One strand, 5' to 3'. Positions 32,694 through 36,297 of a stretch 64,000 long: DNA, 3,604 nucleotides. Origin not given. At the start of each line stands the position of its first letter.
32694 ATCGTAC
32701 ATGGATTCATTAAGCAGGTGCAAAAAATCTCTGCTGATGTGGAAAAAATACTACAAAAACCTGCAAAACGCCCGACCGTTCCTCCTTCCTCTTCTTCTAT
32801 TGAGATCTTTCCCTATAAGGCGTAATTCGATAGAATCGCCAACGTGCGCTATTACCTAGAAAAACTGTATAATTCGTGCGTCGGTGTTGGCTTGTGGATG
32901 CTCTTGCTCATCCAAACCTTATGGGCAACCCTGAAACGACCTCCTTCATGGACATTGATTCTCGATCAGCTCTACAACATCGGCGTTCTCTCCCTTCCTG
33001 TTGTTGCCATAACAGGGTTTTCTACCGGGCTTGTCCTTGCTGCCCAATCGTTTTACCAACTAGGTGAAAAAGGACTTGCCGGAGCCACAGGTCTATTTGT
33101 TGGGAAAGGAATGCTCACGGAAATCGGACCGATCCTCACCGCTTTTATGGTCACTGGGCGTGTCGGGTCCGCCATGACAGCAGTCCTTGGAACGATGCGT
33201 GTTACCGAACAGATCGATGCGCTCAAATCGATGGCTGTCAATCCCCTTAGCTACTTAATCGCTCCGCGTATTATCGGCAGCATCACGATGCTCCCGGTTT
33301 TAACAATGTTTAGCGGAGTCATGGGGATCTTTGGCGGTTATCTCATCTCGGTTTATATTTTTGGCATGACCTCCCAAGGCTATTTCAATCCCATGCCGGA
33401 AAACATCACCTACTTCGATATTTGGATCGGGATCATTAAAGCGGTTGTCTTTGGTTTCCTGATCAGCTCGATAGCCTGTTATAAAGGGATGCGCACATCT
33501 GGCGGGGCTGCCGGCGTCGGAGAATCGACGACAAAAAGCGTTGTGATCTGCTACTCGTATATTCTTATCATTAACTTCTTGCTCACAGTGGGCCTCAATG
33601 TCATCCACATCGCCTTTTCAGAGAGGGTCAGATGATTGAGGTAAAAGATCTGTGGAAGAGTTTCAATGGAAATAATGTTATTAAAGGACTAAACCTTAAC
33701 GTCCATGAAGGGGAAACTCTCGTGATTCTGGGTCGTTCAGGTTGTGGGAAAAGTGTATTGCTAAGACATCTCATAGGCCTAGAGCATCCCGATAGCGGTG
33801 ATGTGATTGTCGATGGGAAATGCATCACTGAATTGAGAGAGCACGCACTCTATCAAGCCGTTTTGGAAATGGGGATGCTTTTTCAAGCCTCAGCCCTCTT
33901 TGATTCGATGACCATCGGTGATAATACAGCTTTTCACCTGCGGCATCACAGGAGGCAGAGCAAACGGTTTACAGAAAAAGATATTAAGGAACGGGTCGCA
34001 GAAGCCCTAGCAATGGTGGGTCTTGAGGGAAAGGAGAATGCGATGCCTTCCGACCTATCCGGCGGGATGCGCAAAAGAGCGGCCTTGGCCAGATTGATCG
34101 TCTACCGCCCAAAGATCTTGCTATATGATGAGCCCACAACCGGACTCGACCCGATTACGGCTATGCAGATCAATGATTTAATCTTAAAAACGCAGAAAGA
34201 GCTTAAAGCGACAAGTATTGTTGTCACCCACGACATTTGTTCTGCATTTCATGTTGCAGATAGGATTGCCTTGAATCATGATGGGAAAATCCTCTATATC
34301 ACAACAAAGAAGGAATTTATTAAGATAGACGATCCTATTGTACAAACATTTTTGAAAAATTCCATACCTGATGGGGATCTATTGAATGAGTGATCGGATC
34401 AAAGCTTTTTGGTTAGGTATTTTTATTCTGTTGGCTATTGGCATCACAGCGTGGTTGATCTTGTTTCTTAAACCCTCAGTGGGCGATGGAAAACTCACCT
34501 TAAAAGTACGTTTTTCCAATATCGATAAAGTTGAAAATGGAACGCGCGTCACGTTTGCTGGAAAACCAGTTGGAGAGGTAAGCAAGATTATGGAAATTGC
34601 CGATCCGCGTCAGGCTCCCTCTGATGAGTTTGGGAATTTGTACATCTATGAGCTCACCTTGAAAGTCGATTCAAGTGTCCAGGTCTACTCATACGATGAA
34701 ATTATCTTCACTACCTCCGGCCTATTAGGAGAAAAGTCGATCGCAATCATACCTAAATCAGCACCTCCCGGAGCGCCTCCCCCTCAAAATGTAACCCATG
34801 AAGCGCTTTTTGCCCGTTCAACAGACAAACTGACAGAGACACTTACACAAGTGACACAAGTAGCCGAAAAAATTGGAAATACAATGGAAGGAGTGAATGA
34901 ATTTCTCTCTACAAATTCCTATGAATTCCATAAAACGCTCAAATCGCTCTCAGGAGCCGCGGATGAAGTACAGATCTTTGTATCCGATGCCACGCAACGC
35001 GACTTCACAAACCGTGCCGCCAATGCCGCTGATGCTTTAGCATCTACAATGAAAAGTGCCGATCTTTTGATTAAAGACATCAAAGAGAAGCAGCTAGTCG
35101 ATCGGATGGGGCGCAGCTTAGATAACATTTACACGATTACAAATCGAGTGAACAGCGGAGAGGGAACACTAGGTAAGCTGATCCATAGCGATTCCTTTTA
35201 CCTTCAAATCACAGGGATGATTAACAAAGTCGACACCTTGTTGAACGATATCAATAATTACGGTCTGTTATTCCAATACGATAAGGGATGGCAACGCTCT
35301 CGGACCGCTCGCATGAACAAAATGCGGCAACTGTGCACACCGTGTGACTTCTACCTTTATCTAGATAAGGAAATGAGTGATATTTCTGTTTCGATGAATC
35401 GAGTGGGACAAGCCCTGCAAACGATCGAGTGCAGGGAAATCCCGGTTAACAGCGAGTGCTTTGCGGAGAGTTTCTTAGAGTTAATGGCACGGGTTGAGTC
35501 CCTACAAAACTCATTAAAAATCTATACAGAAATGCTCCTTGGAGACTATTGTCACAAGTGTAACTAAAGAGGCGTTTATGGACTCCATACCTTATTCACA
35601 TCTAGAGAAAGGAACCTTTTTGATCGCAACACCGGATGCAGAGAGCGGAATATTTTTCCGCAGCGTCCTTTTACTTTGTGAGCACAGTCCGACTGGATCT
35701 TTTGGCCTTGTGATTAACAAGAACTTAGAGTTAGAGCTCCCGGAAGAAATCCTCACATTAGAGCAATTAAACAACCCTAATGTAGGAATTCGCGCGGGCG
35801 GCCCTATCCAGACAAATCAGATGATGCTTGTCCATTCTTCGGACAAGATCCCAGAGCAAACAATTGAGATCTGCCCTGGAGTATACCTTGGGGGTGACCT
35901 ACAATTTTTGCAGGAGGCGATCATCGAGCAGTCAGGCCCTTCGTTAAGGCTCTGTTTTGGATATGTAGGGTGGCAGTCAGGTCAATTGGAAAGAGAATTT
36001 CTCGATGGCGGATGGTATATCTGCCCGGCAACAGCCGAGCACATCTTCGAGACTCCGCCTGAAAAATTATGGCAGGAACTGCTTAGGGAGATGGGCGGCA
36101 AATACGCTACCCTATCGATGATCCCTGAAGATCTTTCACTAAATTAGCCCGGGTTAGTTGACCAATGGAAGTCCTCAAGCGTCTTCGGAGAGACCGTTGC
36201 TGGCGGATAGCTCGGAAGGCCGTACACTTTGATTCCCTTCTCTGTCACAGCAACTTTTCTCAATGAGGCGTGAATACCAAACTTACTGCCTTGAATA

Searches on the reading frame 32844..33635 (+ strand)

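Call 48: search_protein_families(library=ncbifam, proteins=[window:32844-33635:+], max_evalue=1e-8)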
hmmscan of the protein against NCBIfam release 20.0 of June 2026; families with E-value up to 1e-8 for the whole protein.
window:32844-33635:+ (263 aa): 2 families
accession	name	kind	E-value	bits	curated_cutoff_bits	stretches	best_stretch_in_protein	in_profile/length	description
TIGR00056.1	TIGR00056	subfamily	5.9e-68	229.3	212.2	1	15-249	24-254/260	MlaE family lipid ABC transporter permease subunit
NF033619.1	perm_MlaE_1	exception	3.4e-58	197.2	315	1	10-249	9-249/253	lipid asymmetry maintenance ABC transporter permease subunit MlaE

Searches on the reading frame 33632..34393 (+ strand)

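Call 48: search_protein_families(library=ncbifam, proteins=[window:33632-34393:+], max_evalue=1e-8)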
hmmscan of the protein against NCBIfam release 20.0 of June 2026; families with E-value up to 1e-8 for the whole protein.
window:33632-34393:+ (253 aa): 178 families (the best 25 are shown)
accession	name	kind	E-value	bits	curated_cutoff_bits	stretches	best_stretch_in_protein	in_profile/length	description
TIGR03265.1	PhnT2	equivalog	6.1e-54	183.6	457.7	1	2-230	5-223/353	putative 2-aminoethylphosphonate ABC transporter ATP-binding protein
NF006987.0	PRK09452.1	equivalog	9.2e-54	182.6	482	1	1-229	17-235/378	spermidine/putrescine ABC transporter ATP-binding protein PotA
NF008513.0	PRK11432.1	equivalog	6.6e-52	176.5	496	1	2-232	7-227/351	ferric ABC transporter ATP-binding protein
NF043075.1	MMSYN1_0197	equivalog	8.5e-52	176.2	550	1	1-230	2-221/341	spermidine/putrescine ABC transporter ATP-binding protein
TIGR00968.1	3a0106s01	subfamily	1.2e-50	172.3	342.75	1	2-231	1-220/237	sulfate ABC transporter ATP-binding protein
TIGR01186.1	proV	subfamily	2.2e-49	168.5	326.6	1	15-242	7-231/363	betaine/proline/choline family ABC transporter ATP-binding protein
NF008653.0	PRK11650.1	subfamily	2.6e-49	168.2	432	1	2-229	4-222/357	sn-glycerol-3-phosphate ABC transporter ATP-binding protein UgpC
NF008809.0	PRK11831.1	equivalog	3e-49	167.7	441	1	2-248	9-250/270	phospholipid ABC transporter ATP-binding protein MlaF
NF040933.2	ABC_arch_GlcV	equivalog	1.9e-48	165.2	450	1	2-230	3-230/357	glucose ABC transporter ATP-binding protein GlcV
TIGR01187.1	potA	subfamily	2.2e-47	161.8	355.6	1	32-229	1-188/325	polyamine ABC transporter ATP-binding protein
NF008105.0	PRK10851.1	equivalog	2.4e-46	158.1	502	1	2-229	3-224/362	sulfate/thiosulfate ABC transporter ATP-binding protein CysA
NF008621.0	PRK11607.1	equivalog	5.2e-46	157.1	613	1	2-229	20-237/377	putrescine ABC transporter ATP-binding subunit PotG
TIGR03258.1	PhnT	equivalog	7.4e-46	156.8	499.15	1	3-229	10-227/359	2-aminoethylphosphonate ABC transport system ATP-binding subunit PhnT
NF007027.0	PRK09493.1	equivalog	2.2e-45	154.9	379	1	1-232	1-226/240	glutamine ABC transporter ATP-binding protein GlnQ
TIGR02315.1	ABC_phnC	equivalog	8.5e-45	153.1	266.1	1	1-229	1-233/243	phosphonate ABC transporter ATP-binding protein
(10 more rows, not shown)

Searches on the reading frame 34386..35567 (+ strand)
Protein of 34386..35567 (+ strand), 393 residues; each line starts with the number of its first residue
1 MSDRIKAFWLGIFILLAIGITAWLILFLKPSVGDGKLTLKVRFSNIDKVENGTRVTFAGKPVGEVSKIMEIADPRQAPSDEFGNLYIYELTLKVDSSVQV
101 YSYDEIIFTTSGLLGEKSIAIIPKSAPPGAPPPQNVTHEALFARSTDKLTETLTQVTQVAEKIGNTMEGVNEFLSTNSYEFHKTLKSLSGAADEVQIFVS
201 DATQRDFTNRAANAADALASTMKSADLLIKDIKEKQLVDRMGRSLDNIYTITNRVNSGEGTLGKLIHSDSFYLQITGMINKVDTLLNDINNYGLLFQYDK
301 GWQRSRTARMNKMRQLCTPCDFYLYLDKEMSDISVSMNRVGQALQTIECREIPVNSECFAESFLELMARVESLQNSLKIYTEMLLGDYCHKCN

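Call 48: search_protein_families(library=ncbifam, proteins=[window:34386-35567:+], max_evalue=1e-8)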
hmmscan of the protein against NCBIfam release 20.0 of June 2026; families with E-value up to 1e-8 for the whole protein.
window:34386-35567:+ (393 aa): 3 families
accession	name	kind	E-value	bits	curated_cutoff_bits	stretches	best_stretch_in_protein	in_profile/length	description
NF047463.1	CllEntPrLepto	equivalog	9.2e-15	54.8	400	0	31-234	31-228/250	mammalian cell entry protein Mce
TIGR00996.1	Mtu_fam_mce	paralog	2e-12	46.9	140.5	1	10-228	2-211/291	MCE family protein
TIGR04430.1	OM_asym_MlaD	equivalog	2.6e-10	40.3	135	1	5-126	4-117/146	outer membrane lipid asymmetry maintenance protein MlaD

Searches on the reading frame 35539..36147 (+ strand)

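Call 48: search_protein_families(library=ncbifam, proteins=[window:35539-36147:+], max_evalue=1e-8)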
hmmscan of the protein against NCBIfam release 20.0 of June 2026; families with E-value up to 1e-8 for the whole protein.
window:35539-36147:+ (202 aa): 7 families
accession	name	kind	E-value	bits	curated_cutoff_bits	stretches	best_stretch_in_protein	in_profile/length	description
NF001271.0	PRK00228.2-3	equivalog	5.7e-93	309.9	254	1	14-202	1-189/189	YqgE/AlgH family protein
NF001268.0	PRK00228.1-4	equivalog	1.1e-32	113.5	216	1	24-193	15-195/201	YqgE/AlgH family protein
NF001270.0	PRK00228.2-2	equivalog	1.6e-30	106.1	225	1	21-202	9-193/193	YqgE/AlgH family protein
NF001266.0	PRK00228.1-1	equivalog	3.9e-28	98.3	198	1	25-193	6-181/187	YqgE/AlgH family protein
NF001272.0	PRK00228.2-4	equivalog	1.2e-21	77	241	1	20-202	13-198/198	YqgE/AlgH family protein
NF001267.0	PRK00228.1-2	equivalog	4.1e-21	75.5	284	1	26-193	13-186/192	YqgE/AlgH family protein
NF001269.0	PRK00228.2-1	equivalog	2.2e-13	50.4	278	1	21-201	17-200/201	YqgE/AlgH family protein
